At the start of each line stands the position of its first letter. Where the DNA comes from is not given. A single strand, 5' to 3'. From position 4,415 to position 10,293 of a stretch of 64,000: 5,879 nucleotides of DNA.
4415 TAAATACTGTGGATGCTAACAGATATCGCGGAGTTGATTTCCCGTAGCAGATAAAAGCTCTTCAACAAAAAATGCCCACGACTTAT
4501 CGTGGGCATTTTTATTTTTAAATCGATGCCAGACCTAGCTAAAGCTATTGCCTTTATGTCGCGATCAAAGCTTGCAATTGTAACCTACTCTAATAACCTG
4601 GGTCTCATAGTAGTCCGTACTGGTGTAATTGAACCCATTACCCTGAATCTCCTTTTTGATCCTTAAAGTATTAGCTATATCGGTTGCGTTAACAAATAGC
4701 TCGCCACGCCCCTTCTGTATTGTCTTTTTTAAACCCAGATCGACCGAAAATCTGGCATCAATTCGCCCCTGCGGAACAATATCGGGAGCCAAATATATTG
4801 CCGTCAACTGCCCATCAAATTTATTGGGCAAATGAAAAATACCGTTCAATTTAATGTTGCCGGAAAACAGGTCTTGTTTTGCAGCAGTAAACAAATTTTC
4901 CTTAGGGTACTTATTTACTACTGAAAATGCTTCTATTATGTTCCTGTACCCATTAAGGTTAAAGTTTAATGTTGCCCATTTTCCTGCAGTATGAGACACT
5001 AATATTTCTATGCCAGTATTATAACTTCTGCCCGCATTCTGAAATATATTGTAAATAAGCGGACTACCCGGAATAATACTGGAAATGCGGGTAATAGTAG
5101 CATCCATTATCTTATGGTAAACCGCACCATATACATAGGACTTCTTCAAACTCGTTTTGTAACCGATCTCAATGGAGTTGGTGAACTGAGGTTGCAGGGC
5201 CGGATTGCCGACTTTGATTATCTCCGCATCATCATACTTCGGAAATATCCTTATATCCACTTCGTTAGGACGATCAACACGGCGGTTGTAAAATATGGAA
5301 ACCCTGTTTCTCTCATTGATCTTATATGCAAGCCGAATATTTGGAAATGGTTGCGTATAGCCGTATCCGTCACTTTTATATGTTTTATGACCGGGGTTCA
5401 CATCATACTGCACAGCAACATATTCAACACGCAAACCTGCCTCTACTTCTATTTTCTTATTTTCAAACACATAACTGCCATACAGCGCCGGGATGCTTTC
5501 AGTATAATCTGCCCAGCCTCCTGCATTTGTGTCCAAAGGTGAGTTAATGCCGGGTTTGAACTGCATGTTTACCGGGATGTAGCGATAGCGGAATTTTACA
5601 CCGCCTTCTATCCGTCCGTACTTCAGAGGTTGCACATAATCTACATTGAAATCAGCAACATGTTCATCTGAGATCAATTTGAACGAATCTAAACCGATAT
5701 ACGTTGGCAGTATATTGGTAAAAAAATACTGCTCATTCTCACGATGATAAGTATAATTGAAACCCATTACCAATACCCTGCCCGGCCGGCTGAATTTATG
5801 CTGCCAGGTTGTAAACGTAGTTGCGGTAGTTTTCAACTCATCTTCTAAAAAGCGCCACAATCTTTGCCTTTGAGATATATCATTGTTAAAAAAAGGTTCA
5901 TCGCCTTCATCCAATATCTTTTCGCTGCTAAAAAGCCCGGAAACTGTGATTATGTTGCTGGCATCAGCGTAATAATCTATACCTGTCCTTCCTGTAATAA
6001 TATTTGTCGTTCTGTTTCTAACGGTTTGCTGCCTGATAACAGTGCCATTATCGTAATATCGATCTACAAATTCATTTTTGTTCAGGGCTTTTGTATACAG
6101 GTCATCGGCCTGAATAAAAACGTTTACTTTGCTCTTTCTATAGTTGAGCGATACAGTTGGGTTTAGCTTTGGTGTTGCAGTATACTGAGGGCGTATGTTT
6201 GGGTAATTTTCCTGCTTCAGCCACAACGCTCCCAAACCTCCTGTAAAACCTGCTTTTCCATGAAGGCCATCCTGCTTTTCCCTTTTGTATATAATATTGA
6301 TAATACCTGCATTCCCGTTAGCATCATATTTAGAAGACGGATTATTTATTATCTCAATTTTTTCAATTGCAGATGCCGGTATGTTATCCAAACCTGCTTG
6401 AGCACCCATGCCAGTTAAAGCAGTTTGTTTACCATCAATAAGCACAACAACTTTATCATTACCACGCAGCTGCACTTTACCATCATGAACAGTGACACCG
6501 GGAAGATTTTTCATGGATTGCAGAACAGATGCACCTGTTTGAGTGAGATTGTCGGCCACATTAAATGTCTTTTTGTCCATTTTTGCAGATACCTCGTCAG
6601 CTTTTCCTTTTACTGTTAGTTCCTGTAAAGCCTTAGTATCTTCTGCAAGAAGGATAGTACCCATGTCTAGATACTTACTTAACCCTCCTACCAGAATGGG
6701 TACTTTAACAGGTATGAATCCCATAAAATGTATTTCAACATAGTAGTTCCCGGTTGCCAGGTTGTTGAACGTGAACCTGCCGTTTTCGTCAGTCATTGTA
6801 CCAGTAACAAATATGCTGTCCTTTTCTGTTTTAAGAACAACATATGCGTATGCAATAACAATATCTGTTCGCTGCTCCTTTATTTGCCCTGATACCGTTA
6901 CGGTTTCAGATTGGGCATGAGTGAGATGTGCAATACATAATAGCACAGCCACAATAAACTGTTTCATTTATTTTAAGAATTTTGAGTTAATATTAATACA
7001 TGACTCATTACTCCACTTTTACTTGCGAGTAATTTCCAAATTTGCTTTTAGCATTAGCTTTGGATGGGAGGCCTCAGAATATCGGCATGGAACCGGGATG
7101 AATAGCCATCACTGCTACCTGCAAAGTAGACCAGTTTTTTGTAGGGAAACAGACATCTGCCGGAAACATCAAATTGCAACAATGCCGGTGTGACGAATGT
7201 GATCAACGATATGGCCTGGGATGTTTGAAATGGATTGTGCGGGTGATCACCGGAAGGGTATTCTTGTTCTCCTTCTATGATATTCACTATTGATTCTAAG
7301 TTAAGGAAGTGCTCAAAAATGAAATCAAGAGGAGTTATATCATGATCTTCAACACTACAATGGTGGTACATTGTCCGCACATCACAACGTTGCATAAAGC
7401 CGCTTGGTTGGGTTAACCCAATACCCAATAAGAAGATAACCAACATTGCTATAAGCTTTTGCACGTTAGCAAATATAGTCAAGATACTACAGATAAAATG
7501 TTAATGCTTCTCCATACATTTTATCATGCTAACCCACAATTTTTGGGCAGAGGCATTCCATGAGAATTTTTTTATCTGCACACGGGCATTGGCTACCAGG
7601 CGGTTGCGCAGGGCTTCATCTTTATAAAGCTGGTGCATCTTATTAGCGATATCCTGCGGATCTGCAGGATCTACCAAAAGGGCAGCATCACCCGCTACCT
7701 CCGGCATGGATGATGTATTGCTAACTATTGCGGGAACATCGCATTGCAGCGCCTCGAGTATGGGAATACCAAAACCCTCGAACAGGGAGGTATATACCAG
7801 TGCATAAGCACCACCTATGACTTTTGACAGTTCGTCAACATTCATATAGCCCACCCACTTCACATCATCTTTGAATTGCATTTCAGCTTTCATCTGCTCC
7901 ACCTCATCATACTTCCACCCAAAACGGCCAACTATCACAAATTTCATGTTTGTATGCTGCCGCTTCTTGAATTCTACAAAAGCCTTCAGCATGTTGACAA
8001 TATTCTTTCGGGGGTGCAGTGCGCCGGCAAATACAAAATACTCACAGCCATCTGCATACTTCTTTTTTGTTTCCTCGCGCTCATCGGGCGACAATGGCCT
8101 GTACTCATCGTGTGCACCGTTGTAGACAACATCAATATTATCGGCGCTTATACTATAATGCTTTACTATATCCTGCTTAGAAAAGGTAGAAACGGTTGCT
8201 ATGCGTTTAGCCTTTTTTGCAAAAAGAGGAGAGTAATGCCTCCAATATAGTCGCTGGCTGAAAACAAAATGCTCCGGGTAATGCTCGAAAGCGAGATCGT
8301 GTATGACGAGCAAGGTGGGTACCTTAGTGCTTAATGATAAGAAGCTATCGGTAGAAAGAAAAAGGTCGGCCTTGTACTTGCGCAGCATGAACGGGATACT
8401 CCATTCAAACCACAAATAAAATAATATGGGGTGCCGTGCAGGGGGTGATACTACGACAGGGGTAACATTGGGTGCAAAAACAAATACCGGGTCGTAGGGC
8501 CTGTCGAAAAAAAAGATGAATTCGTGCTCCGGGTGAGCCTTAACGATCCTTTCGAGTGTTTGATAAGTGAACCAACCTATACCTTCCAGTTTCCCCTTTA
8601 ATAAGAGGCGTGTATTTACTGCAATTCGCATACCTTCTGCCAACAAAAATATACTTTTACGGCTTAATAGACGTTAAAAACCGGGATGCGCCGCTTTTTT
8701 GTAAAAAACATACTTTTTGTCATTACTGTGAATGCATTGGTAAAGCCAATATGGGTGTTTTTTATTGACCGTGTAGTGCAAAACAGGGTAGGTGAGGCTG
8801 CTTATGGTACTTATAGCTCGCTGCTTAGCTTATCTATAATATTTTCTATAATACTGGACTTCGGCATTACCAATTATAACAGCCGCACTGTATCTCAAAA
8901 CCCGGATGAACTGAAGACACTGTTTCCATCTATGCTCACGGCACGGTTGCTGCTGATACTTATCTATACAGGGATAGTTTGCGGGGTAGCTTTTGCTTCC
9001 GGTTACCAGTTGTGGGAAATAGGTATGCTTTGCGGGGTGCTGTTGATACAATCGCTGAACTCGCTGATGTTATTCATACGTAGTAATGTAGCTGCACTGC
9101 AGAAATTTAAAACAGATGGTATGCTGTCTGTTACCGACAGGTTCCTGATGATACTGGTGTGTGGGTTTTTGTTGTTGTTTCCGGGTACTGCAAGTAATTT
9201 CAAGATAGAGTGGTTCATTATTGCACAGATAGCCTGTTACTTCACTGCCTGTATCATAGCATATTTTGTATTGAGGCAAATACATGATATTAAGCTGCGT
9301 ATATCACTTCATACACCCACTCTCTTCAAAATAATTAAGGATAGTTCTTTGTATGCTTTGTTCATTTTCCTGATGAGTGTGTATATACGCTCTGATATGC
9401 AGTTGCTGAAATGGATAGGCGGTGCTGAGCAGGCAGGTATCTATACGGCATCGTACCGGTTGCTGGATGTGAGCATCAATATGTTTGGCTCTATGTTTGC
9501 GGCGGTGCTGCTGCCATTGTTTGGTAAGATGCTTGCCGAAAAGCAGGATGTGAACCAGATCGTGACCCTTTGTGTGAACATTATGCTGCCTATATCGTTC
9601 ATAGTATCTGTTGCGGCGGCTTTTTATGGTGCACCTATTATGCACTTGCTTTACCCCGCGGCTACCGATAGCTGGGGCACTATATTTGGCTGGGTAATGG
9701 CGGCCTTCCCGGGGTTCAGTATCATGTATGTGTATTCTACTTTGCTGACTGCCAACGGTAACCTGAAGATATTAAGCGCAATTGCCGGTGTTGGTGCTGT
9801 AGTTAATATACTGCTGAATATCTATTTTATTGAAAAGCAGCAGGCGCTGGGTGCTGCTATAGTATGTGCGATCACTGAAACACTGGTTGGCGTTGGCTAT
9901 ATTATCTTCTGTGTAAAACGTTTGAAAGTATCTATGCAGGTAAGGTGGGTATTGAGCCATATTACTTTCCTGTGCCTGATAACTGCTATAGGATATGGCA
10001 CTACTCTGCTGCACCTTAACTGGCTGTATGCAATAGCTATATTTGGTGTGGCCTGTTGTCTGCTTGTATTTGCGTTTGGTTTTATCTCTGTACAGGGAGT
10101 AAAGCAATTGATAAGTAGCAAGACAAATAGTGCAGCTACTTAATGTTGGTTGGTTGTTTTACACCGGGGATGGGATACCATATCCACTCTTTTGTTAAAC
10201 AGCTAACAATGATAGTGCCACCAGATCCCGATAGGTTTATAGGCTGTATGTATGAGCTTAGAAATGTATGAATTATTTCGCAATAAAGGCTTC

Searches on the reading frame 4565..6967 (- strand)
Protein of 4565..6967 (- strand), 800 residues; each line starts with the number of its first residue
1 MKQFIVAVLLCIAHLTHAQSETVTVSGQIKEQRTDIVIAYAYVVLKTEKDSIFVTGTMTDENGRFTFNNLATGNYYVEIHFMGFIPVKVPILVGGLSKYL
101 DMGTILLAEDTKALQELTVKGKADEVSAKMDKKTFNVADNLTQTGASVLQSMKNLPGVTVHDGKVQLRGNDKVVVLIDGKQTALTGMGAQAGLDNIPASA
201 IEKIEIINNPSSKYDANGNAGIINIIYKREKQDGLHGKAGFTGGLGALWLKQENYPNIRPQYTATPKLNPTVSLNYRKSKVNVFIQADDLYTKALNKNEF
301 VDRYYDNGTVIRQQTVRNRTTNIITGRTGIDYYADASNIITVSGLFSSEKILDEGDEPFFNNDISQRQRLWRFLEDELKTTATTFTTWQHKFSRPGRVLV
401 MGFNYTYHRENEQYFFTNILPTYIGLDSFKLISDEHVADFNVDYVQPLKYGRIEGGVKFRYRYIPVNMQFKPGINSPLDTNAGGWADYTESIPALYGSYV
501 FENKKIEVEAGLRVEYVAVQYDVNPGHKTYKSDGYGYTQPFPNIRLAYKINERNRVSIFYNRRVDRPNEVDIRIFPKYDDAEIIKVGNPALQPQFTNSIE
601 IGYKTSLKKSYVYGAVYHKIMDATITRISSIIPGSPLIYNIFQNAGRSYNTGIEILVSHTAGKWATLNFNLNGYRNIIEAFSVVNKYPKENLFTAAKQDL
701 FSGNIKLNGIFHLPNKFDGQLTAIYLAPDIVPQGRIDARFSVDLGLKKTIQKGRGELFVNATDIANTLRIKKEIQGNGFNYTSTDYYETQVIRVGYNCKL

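Call 35: search_protein_families(library=pfam, proteins=[window:4565-6967:-], max_evalue=0.00001)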
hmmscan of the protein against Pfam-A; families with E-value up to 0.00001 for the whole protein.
window:4565-6967:- (800 aa): 5 families
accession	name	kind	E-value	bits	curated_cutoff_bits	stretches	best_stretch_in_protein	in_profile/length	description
PF14905.12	OMP_b-brl_3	-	6.9e-80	269.5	27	1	390-796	1-406/408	Outer membrane protein beta-barrel family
PF00593.30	TonB_dep_Rec_b-barrel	-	2.8e-14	54.3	27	1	362-676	42-347/436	TonB dependent receptor-like, beta-barrel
PF13620.12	CarboxypepD_reg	-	1.9e-11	44.6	32.3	1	24-90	1-65/82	Carboxypeptidase regulatory-like domain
PF13715.12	CarbopepD_reg_2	-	1.4e-09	38.3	32.2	1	25-119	1-88/88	CarboxypepD_reg-like domain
PF07715.20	Plug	-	4.9e-08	33.9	23.9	1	143-221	20-106/107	TonB-dependent Receptor Plug Domain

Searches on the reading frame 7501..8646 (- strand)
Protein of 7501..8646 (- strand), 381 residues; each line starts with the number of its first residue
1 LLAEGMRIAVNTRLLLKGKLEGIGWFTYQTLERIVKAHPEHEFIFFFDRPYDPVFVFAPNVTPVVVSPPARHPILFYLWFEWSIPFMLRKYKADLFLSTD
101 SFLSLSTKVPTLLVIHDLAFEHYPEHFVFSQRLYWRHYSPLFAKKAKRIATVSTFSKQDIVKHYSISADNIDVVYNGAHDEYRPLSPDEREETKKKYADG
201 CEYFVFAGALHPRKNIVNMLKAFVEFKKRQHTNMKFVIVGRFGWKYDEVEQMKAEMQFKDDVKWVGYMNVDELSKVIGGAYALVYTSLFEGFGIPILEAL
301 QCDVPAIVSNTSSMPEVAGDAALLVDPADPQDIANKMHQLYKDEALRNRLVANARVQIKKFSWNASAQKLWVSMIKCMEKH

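Call 35: search_protein_families(library=pfam, proteins=[window:7501-8646:-], max_evalue=0.00001)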
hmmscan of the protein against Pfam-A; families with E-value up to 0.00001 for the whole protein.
window:7501-8646:- (381 aa): 5 families
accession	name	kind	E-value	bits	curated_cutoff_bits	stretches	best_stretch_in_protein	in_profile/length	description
PF00534.26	Glycos_transf_1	-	1e-35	123.3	26.4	1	194-355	8-170/172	Glycosyl transferases group 1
PF13692.12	Glyco_trans_1_4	-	4.1e-26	92.4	27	1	203-343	3-142/142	Glycosyl transferases group 1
PF13439.12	Glyco_transf_4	-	3.9e-14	53.5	28.5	1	22-179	3-167/170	Glycosyltransferase Family 4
PF20706.3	GT4-conflict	-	1.8e-07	30.9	26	1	212-370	210-385/385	Family 4 Glycosyltransferase in conflict systems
PF13524.12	Glyco_trans_1_2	-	1.7e-06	28.5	25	1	223-369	5-141/144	Glycosyl transferase-like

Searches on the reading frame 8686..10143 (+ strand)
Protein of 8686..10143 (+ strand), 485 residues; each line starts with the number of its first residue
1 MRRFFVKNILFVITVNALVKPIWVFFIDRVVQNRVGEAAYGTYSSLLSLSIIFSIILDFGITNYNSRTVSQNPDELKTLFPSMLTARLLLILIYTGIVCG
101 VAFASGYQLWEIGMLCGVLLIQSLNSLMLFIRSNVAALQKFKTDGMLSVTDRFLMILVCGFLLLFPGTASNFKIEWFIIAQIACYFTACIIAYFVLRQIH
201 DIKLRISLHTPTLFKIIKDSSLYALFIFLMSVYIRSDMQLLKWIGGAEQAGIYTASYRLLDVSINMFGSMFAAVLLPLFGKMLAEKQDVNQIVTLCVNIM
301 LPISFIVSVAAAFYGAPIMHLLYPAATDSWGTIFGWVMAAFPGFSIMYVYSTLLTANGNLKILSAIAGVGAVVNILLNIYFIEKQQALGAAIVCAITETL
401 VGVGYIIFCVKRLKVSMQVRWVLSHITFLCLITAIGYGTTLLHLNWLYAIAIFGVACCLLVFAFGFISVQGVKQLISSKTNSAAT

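Call 35: search_protein_families(library=pfam, proteins=[window:8686-10143:+], max_evalue=0.00001)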
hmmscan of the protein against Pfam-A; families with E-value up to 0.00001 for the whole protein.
window:8686-10143:+ (485 aa): 2 families
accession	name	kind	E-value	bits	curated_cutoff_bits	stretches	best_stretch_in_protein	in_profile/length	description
PF01943.22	Polysacc_synt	-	4.5e-15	56.2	28.2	1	6-282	2-273/274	Polysaccharide biosynthesis protein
PF13440.11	Polysacc_synt_3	-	1.3e-08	34.9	23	1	38-323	9-284/293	Polysaccharide biosynthesis protein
